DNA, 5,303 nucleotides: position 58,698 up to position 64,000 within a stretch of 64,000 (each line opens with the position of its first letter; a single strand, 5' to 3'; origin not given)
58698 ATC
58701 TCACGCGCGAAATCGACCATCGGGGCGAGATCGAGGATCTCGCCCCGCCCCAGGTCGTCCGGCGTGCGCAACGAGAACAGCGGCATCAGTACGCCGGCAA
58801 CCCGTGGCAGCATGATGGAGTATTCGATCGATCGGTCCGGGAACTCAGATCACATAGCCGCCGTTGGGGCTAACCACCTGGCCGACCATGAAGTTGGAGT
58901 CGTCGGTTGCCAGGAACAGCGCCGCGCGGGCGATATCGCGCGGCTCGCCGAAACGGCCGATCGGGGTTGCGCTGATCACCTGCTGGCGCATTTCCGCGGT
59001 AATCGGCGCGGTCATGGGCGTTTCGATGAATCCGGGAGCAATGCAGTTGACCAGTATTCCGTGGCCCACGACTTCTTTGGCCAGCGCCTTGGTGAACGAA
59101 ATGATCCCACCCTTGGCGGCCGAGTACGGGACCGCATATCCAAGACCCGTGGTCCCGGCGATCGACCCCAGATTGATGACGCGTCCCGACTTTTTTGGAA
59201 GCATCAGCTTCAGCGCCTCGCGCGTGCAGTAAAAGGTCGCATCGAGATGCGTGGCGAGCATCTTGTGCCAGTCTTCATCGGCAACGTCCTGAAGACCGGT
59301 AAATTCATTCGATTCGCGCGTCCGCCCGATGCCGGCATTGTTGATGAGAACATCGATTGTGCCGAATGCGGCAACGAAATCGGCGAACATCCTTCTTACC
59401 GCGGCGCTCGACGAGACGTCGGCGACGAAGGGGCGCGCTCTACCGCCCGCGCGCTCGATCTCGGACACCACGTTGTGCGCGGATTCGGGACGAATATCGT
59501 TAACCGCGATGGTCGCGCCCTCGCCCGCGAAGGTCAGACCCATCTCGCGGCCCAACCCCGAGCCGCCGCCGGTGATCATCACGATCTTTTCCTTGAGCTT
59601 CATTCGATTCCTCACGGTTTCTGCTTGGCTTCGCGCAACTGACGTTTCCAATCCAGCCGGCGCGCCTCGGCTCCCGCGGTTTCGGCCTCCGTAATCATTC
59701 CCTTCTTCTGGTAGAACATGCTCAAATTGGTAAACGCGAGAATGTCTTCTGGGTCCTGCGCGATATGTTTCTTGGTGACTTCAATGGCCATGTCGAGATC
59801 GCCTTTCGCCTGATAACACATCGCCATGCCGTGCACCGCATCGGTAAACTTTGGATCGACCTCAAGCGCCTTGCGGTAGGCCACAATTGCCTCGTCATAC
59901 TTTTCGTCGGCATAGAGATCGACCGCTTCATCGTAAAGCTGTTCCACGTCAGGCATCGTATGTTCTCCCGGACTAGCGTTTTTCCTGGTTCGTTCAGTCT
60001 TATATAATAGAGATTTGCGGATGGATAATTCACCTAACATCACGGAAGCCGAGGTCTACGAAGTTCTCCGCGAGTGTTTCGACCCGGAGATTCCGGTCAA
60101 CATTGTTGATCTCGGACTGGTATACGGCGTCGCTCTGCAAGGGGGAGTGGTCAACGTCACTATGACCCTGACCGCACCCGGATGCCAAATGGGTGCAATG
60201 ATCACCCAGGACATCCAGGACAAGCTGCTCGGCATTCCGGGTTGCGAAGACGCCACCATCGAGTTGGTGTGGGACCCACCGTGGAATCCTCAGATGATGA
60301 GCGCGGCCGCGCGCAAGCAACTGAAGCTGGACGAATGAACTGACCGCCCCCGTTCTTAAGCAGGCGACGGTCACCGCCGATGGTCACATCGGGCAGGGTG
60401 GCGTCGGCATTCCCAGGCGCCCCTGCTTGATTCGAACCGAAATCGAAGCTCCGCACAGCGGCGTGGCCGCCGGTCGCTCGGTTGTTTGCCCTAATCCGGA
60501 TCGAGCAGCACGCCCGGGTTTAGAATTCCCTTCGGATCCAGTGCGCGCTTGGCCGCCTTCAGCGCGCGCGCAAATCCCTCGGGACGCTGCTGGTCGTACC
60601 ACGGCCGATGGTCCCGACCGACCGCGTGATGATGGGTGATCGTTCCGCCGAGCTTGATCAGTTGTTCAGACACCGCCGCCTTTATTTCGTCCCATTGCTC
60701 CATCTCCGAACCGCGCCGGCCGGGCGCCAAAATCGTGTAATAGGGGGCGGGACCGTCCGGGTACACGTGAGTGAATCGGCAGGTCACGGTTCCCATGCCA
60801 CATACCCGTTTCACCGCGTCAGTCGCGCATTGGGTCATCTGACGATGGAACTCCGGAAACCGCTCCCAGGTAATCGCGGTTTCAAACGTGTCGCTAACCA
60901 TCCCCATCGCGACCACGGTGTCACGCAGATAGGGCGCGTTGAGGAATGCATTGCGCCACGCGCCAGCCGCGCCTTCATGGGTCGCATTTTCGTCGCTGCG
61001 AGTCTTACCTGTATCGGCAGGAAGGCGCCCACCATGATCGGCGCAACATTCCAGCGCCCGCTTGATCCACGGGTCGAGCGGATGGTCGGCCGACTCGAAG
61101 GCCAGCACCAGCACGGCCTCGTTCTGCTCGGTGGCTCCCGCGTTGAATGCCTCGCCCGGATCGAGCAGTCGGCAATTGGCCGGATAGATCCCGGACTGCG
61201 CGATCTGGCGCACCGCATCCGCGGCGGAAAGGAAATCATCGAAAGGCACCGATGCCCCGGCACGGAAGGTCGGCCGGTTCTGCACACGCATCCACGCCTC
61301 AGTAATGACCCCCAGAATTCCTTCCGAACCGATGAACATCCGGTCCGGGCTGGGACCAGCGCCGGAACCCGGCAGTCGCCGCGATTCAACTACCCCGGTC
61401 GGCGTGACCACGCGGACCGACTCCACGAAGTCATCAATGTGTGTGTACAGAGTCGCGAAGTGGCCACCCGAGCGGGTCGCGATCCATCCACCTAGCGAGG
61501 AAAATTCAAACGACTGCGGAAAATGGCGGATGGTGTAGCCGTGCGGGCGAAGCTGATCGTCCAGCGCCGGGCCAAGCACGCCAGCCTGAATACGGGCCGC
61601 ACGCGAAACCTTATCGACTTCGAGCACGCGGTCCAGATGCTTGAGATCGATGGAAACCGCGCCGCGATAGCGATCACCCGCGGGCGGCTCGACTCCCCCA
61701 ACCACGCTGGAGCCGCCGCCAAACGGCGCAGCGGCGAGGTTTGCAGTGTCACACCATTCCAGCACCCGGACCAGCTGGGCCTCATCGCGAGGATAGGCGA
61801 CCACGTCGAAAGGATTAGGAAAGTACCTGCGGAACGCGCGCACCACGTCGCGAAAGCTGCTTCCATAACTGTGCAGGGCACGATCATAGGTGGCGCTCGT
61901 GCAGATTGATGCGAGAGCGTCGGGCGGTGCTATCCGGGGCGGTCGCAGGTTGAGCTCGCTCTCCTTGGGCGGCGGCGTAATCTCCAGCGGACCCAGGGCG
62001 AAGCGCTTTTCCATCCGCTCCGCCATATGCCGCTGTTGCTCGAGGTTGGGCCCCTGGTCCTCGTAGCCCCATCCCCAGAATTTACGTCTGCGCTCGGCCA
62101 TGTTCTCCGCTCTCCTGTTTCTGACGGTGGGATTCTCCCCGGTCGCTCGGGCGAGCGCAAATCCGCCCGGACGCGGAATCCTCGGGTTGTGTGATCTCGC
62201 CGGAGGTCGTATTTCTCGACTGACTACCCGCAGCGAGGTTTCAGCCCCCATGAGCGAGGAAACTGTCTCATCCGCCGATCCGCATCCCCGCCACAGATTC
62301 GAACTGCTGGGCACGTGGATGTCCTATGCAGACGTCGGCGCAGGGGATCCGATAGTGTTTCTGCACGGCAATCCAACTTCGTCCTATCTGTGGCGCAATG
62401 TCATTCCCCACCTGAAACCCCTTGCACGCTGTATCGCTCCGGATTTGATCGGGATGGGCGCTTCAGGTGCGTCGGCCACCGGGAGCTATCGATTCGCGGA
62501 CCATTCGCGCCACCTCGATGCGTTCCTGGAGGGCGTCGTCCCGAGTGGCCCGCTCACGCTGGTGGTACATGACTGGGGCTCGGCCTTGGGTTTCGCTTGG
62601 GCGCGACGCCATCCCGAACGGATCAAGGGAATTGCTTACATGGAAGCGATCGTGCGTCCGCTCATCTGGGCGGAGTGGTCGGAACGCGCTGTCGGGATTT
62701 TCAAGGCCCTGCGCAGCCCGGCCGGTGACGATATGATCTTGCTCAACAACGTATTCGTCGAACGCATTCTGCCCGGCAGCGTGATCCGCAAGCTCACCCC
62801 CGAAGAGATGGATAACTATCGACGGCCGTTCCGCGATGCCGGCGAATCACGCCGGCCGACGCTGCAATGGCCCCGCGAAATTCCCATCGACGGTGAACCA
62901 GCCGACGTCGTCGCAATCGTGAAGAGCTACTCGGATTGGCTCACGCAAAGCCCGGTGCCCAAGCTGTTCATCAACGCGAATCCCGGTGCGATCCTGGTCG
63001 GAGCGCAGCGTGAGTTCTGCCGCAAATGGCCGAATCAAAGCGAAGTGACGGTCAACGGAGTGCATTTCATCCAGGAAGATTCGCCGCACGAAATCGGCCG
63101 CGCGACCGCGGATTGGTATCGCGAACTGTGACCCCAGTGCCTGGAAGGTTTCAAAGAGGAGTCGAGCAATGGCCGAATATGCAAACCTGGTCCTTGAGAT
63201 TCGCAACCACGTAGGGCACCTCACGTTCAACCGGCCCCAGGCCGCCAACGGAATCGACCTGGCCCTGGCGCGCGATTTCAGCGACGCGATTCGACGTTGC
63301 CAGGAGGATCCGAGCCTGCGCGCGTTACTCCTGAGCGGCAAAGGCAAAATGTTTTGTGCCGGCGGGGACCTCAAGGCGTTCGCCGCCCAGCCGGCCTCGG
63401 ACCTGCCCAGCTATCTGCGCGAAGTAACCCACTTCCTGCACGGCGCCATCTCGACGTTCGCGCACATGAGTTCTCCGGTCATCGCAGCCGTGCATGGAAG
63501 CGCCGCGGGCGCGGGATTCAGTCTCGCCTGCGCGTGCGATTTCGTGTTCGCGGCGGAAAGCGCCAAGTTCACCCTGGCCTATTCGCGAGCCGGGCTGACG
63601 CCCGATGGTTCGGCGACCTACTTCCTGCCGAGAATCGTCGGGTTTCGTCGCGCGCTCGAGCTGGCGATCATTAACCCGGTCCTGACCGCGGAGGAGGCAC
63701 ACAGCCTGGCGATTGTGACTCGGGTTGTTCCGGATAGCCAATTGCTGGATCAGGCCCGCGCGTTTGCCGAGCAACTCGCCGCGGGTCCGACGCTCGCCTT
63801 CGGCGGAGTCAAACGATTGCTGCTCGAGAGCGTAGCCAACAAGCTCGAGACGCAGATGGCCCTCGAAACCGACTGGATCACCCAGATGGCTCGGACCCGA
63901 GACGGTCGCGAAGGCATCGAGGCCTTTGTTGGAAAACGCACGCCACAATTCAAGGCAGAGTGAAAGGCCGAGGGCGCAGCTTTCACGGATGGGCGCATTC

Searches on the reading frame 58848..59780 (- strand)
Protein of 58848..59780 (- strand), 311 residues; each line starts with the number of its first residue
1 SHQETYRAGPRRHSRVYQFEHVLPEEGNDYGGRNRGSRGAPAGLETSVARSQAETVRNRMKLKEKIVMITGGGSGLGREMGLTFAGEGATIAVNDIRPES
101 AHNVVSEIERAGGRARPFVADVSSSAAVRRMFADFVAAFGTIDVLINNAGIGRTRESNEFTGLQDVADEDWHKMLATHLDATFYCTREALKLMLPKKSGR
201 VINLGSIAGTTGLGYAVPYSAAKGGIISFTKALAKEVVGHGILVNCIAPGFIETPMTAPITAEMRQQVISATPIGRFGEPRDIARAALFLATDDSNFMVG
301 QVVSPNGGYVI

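Call 40: search_protein_families(library=pfam, proteins=[window:58848-59780:-], max_evalue=0.001)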
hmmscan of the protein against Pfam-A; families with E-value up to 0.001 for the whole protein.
window:58848-59780:- (311 aa): 3 families
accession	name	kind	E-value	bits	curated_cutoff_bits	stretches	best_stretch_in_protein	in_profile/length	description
PF13561.12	adh_short_C2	-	1.3e-56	192.3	27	1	74-309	6-235/236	Enoyl-(Acyl carrier protein) reductase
PF00106.31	adh_short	-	1.5e-54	184.9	26.6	1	65-263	1-193/195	short chain dehydrogenase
PF08659.16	KR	-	9.3e-11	42.4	22.6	1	67-249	3-175/180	KR domain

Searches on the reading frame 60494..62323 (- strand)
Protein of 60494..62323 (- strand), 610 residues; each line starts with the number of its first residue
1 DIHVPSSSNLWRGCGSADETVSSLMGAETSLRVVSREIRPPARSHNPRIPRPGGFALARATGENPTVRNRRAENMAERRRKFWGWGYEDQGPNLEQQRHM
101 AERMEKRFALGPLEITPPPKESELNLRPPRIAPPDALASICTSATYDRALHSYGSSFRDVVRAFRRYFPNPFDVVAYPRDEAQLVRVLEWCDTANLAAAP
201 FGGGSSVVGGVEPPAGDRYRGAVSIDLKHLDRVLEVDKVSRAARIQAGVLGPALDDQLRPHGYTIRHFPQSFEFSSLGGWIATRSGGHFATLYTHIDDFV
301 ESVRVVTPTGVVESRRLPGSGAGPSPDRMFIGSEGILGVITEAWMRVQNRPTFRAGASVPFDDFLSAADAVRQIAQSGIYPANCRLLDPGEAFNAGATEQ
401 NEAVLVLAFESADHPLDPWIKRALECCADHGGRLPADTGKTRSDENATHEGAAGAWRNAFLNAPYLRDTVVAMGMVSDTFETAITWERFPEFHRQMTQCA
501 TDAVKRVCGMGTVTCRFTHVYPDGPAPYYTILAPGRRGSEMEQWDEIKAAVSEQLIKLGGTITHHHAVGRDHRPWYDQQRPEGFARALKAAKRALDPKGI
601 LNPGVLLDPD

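Call 40: search_protein_families(library=pfam, proteins=[window:60494-62323:-], max_evalue=0.001)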
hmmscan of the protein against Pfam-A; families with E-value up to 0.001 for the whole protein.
window:60494-62323:- (610 aa): 2 families
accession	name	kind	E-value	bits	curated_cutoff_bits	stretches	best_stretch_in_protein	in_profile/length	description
PF02913.24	FAD-oxidase_C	-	9.5e-42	143.8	21.2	1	351-604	2-246/248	FAD linked oxidases, C-terminal domain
PF01565.28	FAD_binding_4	-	3.6e-33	114.6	26.4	1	173-312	2-135/139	FAD binding domain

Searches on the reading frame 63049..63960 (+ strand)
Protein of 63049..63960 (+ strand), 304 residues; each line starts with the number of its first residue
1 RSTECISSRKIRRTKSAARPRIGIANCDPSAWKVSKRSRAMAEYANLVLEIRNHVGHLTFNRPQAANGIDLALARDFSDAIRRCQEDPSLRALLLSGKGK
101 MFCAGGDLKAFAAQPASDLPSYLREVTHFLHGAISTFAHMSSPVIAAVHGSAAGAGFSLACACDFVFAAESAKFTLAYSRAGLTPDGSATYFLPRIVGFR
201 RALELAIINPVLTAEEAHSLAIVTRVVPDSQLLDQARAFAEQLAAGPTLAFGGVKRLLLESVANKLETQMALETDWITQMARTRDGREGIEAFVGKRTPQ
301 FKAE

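Call 40: search_protein_families(library=pfam, proteins=[window:63049-63960:+], max_evalue=0.001)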
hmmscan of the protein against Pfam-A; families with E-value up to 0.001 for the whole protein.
window:63049-63960:+ (304 aa): 2 families
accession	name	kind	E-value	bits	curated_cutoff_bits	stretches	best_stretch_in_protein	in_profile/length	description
PF00378.25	ECH_1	-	3e-55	187.7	27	1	51-302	2-249/251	Enoyl-CoA hydratase/isomerase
PF16113.10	ECH_2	-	3.1e-30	106.3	27.2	1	55-240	1-185/335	Enoyl-CoA hydratase/isomerase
